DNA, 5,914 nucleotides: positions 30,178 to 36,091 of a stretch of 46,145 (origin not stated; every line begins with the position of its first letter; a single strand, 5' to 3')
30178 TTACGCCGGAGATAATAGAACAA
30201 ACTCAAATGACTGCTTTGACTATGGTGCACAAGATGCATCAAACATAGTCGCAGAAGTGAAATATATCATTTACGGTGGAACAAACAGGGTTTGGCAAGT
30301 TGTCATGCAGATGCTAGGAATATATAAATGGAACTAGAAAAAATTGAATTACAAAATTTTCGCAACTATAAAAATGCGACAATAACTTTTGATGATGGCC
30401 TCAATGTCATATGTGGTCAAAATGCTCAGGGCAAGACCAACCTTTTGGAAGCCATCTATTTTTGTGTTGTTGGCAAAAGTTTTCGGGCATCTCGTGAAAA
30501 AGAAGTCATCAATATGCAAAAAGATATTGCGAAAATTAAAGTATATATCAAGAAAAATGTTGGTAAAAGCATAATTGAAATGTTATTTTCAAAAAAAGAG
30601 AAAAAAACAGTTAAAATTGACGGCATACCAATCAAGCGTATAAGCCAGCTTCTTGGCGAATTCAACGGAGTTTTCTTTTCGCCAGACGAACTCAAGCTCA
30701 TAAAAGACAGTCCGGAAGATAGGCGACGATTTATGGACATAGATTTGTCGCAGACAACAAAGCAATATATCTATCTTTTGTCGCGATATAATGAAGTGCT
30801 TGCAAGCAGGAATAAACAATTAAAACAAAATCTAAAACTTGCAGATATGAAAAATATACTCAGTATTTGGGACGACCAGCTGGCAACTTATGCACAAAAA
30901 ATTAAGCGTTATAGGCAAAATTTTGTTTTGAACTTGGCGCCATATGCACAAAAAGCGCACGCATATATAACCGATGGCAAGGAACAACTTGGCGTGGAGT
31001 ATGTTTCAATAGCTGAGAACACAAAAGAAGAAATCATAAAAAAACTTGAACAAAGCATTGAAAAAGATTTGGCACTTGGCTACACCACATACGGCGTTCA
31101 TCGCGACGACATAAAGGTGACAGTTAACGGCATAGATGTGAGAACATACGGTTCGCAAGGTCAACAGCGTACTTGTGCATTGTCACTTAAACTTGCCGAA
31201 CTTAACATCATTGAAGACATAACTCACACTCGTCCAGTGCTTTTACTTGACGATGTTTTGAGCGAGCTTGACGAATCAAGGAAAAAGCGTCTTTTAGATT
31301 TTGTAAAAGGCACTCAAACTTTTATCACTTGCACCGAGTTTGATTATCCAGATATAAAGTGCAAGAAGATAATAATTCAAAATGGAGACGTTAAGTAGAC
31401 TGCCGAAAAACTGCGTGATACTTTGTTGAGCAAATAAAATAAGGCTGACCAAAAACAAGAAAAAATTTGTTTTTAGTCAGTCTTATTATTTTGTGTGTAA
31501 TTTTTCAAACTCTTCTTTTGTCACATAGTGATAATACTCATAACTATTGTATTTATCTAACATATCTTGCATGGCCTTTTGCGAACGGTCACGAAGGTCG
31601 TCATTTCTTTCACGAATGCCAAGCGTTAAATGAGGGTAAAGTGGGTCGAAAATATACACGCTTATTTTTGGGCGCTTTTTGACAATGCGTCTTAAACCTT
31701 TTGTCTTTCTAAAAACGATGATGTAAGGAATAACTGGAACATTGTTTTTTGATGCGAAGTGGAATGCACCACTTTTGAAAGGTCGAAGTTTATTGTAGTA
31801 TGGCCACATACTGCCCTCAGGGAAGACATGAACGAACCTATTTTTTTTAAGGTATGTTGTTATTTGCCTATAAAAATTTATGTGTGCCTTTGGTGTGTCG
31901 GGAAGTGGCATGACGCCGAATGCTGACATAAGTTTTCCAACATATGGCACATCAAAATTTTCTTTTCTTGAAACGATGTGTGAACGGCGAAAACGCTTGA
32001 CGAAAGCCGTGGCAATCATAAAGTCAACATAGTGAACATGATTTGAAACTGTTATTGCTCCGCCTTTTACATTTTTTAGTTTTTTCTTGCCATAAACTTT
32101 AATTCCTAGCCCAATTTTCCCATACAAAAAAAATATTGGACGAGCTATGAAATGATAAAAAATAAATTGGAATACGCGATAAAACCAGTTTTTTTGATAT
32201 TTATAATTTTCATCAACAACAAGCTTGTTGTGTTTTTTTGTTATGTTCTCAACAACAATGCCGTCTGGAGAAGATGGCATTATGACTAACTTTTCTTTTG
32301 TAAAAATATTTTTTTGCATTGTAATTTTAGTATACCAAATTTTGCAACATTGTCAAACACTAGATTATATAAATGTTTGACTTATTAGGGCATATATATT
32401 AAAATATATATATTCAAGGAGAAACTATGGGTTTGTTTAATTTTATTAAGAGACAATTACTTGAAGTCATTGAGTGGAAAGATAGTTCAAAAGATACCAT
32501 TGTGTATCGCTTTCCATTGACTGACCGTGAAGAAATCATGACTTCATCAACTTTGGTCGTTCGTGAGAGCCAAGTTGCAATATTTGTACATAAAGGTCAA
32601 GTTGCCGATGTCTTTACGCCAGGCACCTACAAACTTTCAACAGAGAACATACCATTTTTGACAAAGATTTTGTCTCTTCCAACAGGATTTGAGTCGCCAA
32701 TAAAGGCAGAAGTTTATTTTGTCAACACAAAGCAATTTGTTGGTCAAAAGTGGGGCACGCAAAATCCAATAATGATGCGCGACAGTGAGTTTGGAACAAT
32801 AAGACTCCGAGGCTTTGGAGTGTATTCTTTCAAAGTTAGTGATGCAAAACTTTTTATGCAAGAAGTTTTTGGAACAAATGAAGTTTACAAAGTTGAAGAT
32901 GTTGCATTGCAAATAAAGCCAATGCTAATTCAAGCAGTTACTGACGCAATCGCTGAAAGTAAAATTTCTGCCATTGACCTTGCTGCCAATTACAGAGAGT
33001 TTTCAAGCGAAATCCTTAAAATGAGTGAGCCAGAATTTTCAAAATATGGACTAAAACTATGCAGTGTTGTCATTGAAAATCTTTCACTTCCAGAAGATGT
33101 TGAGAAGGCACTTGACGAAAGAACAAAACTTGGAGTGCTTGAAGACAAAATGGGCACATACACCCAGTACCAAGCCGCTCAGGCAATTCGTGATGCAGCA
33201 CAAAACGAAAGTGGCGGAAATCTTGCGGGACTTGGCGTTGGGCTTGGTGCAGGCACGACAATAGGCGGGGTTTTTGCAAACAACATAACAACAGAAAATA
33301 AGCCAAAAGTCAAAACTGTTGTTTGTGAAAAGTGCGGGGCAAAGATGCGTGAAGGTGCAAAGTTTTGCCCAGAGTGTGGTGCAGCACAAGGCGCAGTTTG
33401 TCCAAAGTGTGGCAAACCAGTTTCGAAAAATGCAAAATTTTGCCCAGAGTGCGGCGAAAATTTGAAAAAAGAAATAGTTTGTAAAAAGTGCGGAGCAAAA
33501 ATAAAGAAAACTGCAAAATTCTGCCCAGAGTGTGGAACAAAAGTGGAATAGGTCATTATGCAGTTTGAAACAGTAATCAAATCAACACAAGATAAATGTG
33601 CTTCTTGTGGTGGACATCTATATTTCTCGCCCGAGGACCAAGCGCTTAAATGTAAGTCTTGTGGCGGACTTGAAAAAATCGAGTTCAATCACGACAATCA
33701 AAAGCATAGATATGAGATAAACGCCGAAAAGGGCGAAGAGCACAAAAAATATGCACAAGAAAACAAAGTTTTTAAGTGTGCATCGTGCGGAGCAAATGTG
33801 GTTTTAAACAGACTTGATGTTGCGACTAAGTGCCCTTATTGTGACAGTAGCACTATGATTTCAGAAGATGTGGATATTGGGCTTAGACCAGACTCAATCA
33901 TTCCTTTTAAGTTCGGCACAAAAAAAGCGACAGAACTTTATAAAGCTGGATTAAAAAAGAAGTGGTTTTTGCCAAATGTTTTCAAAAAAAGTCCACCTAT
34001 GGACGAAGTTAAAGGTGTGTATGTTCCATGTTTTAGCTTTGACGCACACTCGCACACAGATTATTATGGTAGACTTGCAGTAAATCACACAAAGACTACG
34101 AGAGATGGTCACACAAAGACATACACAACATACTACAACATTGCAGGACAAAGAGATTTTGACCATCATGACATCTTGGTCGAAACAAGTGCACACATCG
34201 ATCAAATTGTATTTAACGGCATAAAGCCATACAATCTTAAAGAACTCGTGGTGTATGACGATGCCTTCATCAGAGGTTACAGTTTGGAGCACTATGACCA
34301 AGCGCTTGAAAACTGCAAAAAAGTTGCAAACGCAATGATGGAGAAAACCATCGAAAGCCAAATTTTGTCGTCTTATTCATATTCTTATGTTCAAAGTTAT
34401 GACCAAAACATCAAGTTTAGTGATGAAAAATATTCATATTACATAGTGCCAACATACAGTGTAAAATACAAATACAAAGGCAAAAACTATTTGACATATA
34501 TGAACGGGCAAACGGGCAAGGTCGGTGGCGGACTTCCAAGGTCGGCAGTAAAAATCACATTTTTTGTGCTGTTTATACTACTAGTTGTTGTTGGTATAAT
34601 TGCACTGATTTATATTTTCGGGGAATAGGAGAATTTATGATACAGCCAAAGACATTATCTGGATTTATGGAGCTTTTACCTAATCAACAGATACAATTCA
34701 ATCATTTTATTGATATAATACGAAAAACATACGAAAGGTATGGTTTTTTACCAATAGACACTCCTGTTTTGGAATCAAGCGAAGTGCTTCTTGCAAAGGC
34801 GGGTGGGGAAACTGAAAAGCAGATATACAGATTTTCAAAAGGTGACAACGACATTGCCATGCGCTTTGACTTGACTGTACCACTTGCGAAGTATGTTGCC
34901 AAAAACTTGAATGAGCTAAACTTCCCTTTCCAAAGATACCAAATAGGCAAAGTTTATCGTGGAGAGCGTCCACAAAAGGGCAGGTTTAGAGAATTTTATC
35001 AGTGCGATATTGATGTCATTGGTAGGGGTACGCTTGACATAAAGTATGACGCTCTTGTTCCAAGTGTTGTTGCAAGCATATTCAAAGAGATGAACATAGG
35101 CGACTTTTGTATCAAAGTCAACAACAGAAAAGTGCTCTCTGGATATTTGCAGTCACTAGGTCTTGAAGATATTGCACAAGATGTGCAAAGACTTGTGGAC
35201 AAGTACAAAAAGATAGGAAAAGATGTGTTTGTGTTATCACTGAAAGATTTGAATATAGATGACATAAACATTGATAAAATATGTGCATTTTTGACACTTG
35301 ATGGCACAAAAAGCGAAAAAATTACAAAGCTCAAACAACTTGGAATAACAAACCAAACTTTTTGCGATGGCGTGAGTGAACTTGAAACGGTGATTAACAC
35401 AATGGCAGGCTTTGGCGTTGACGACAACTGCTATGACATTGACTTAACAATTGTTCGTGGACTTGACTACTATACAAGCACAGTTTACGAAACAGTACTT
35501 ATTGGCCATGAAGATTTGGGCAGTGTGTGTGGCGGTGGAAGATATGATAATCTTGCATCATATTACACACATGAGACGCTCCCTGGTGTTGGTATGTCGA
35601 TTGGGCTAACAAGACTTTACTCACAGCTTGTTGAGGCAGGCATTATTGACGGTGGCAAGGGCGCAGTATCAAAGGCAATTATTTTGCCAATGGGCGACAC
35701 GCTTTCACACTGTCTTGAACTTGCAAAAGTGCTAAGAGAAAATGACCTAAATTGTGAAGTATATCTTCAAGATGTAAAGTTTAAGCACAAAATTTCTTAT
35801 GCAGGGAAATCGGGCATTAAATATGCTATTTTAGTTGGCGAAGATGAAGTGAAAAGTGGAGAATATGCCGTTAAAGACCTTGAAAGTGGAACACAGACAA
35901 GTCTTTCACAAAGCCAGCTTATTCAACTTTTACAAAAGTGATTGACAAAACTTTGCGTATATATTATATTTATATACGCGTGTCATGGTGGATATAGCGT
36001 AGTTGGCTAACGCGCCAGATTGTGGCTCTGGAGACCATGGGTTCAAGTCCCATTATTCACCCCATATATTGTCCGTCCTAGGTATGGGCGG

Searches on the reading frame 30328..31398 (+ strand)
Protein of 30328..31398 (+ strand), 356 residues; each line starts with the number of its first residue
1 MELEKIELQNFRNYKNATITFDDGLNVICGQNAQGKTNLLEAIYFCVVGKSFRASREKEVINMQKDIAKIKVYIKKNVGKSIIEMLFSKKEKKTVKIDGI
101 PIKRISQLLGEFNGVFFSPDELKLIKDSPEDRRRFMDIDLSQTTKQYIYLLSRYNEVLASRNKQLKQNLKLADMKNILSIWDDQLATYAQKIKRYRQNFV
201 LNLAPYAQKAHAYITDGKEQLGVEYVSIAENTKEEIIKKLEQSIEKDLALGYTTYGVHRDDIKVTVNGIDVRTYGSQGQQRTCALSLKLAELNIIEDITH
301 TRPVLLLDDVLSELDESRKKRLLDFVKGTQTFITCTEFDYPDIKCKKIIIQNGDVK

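Call 83: search_protein_families(library=pfam, proteins=[window:30328-31398:+], max_evalue=0.00001)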
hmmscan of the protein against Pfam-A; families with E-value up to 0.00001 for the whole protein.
window:30328-31398:+ (356 aa): 3 families
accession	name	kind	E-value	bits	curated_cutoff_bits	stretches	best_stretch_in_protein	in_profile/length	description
PF02463.25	SMC_N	-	1.6e-22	80.5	40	1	3-331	2-192/220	RecF/RecN/SMC N terminal domain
PF13476.12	AAA_23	-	5.6e-18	66.7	27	1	5-246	1-195/201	AAA domain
PF13175.12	AAA_15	-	7e-16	59.2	32.1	1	1-243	1-175/374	AAA ATPase domain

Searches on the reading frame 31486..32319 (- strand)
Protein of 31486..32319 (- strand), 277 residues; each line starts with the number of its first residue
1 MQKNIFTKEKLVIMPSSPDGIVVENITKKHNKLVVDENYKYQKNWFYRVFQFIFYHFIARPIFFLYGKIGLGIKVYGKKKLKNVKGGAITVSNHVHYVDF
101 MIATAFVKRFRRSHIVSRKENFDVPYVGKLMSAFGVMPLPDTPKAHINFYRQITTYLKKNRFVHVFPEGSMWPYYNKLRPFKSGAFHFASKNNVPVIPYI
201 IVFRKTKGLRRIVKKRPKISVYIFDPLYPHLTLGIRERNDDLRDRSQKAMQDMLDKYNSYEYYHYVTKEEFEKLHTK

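Call 83: search_protein_families(library=pfam, proteins=[window:31486-32319:-], max_evalue=0.00001)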
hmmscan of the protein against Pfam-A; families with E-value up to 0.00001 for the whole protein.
window:31486-32319:- (277 aa): 1 family
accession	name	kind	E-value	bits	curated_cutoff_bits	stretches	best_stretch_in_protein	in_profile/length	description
PF01553.26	Acyltransferase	-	4.9e-22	78.6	23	1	73-201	2-131/132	Acyltransferase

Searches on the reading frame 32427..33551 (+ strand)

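Call 83: search_protein_families(library=pfam, proteins=[window:32427-33551:+], max_evalue=0.00001)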
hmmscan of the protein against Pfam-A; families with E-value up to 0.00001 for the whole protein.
window:32427-33551:+ (374 aa): 9 families
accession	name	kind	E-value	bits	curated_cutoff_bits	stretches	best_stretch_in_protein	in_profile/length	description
PF13421.11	Band_7_1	-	1.2e-75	254.2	24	1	26-236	1-210/211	SPFH domain-Band 7 family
PF13240.11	Zn_Ribbon_1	-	1.3e-23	82.4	25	3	352-373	2-23/23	zinc-ribbon domain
PF12773.13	DZR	-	9.4e-19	67.7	27.3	1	300-343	1-45/45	Double zinc ribbon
PF13248.11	Zn_ribbon_3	-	2.5e-17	62.1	27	1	324-346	4-26/26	zinc-ribbon domain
PF17032.10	Zn_ribbon_15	-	2.3e-12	48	28.9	0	296-318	51-73/73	zinc-ribbon family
PF01145.31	Band_7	-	2.5e-12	47.6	23.6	1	44-235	2-161/176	SPFH domain / Band 7 family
PF24463.1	DUF7577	-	2.7e-11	43.3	28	0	297-319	2-24/27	Domain of unknown function (DUF7577)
PF24460.1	DUF7575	-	1.1e-06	28.3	28.5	0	321-346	2-27/28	Domain of unknown function (DUF7575)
PF18912.6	DZR_2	-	8e-06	26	27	0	324-369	9-55/56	Double zinc ribbon domain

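Call 86: search_protein_families(library=ncbifam, proteins=[window:32427-33551:+], max_evalue=0.01)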
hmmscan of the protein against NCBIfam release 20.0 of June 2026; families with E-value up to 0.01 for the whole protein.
window:32427-33551:+ (374 aa): 5 families
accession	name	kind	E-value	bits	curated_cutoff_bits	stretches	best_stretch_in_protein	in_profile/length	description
NF045510.1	4Cys_prefix_kin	domain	2.3e-05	24.5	24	0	326-346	5-26/26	4-Cys prefix domain-containing protein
NF049953.1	ribbon_DG_selen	exception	7.6e-05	22.7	130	0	347-372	145-170/172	zinc ribbon-containing (seleno)protein DG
NF011149.0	PRK14559.1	equivalog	0.00027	19.8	374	2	324-373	3-51/642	serine/threonine phosphatase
NF005651.0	PRK07418.1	subfamily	0.0017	16.6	942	0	347-373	591-617/617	acetolactate synthase large subunit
NF033497.1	rubre_like_arch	subfamily_domain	0.0045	16.7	32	0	325-346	3-26/34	rubrerythrin-like domain-containing protein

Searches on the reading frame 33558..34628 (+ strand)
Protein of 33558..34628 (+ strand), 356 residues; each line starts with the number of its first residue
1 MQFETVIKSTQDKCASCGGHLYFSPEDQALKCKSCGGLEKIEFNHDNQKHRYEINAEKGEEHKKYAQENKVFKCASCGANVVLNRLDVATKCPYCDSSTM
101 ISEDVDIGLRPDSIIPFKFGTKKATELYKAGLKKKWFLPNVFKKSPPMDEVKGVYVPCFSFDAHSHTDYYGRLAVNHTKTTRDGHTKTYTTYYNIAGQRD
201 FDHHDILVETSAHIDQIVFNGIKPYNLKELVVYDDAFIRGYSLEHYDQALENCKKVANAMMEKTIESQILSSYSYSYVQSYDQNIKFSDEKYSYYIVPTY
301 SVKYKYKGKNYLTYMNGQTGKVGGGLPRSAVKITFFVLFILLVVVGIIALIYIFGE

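Call 83: search_protein_families(library=pfam, proteins=[window:33558-34628:+], max_evalue=0.00001)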
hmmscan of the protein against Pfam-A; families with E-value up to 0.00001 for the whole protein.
window:33558-34628:+ (356 aa): 0 families

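Call 86: search_protein_families(library=ncbifam, proteins=[window:33558-34628:+], max_evalue=0.01)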
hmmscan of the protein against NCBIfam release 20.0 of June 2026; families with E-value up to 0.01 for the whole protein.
window:33558-34628:+ (356 aa): 4 families
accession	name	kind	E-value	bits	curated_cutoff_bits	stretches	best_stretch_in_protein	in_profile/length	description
NF011481.0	PRK14890.1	equivalog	0.00035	20.5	61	0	67-99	5-37/61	putative Zn-ribbon RNA-binding protein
NF001607.0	PRK00398.1-4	equivalog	0.0032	17.1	89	1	70-98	8-37/53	DNA-directed RNA polymerase subunit P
NF001608.0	PRK00398.1-6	equivalog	0.004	16.9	84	1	72-100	4-32/46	DNA-directed RNA polymerase subunit P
TIGR00595.1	priA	equivalog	0.0083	14.7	230.35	0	70-130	224-283/509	replication restart helicase PriA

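Call 88: find_homologous_proteins(query=window:33558-34628:+, max_evalue=0.001)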
Query window:33558-34628:+ (356 aa): 1088 proteins with E <= 0.001 among 2161 candidates; the best 120 are listed.
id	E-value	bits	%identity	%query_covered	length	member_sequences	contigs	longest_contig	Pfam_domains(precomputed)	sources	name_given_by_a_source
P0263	5.3e-230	781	94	100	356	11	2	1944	-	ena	-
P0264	1.5e-196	671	79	99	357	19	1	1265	-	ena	-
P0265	2.2e-183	627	76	99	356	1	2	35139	-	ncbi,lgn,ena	-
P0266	5.1e-182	623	76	99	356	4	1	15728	-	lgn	-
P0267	3.0e-180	617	75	95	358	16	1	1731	-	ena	-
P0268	8.9e-143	494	61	95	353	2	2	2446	-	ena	-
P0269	2.1e-135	470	57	94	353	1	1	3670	-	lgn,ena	-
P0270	3.5e-133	462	56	99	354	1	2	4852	-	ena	-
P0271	8.5e-131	454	57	98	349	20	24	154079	-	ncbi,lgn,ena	-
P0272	1.2e-130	454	58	94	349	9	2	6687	-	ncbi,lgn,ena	-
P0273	1.7e-130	453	55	99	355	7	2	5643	-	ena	-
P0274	6.4e-130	452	55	95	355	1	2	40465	-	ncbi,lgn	-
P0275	8.4e-129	448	54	95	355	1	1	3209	-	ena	-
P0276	2.9e-125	436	54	97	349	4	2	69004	-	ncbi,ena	-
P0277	1.6e-124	434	56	98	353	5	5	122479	-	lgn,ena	-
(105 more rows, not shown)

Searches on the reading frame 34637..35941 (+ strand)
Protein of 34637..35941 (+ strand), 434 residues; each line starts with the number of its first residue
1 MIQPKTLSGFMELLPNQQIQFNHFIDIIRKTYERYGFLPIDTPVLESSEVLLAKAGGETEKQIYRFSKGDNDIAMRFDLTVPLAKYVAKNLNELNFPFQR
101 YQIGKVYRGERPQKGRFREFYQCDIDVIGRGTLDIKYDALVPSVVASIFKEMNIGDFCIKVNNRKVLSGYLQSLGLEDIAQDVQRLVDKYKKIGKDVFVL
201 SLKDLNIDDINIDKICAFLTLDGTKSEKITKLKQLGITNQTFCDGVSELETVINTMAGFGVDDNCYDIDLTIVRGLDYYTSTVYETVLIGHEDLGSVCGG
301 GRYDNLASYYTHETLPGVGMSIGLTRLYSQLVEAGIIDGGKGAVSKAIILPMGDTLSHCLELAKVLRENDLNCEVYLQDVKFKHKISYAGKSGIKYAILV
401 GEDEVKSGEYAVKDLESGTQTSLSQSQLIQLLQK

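Call 83: search_protein_families(library=pfam, proteins=[window:34637-35941:+], max_evalue=0.00001)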
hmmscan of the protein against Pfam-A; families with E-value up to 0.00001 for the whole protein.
window:34637-35941:+ (434 aa): 3 families
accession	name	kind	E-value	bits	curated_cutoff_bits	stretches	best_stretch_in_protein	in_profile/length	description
PF13393.11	tRNA-synt_His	-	5.3e-31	108.4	25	1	9-327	1-308/308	Histidyl-tRNA synthetase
PF03129.25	HGTP_anticodon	-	5.6e-15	55.7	21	1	347-434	2-93/94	Anticodon binding domain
PF00152.25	tRNA-synt_2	-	6.2e-06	25.9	25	0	22-128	26-122/308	tRNA synthetases class II (D, K and N)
